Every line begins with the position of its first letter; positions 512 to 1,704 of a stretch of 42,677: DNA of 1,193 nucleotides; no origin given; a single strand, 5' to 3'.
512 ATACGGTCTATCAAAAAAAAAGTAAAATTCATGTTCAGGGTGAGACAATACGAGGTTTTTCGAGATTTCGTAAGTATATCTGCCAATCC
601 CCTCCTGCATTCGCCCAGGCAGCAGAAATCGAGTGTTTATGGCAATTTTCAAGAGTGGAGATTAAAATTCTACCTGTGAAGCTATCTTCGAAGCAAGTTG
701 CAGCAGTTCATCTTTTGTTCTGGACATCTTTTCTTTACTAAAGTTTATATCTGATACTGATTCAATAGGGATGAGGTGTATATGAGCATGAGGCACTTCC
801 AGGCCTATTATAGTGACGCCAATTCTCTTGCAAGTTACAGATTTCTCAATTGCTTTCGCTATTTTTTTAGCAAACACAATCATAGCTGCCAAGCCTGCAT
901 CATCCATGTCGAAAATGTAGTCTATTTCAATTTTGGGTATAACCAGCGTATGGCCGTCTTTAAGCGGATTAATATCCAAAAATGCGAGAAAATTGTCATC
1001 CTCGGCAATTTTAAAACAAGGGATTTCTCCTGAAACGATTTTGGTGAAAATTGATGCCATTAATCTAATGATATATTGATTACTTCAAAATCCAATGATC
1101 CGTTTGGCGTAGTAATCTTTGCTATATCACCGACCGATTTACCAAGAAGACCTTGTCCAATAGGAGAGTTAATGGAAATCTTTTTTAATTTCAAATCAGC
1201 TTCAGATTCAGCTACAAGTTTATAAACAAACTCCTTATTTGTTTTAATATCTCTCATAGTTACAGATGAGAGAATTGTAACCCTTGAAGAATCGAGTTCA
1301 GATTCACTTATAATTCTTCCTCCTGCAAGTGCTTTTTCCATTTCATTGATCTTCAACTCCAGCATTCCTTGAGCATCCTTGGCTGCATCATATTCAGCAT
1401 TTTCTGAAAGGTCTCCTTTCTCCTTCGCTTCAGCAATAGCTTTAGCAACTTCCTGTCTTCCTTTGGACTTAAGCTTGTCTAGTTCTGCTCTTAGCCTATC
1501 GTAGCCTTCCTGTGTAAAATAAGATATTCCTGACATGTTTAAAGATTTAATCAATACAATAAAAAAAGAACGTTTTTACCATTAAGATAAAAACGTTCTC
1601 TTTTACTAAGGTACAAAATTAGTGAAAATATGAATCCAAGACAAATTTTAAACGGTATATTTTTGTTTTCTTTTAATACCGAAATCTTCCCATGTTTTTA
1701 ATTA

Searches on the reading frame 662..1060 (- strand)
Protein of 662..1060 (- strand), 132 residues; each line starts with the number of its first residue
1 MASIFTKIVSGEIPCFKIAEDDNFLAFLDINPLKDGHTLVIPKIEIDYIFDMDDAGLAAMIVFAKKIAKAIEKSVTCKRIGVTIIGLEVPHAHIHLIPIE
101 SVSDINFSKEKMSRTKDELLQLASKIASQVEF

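Call 39: search_protein_families(library=pfam, proteins=[window:662-1060:-], max_evalue=0.0001)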
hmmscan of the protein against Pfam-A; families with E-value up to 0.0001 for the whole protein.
window:662-1060:- (132 aa): 2 families
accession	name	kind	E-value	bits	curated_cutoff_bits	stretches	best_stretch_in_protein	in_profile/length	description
PF01230.28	HIT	-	1e-19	71.4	21.5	1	11-99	2-95/98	HIT domain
PF11969.13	DcpS_C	-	7.3e-11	43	24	1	4-106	3-109/114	Scavenger mRNA decapping enzyme C-term binding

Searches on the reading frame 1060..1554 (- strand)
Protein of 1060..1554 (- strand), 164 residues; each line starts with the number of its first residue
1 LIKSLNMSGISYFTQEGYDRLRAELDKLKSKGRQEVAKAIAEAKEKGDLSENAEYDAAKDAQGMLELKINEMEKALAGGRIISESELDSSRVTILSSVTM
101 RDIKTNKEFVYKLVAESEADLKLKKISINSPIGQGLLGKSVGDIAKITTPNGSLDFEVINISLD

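Call 39: search_protein_families(library=pfam, proteins=[window:1060-1554:-], max_evalue=0.0001)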
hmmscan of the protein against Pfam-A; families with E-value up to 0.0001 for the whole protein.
window:1060-1554:- (164 aa): 2 families
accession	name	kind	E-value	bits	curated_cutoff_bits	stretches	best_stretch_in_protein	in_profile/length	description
PF03449.20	GreA_GreB_N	-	1.6e-26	92.7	24.5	1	12-77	2-67/71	Transcription elongation factor, N-terminal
PF01272.25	GreA_GreB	-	4.5e-24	84.7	26.9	1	89-162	3-76/77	Transcription elongation factor, GreA/GreB, C-term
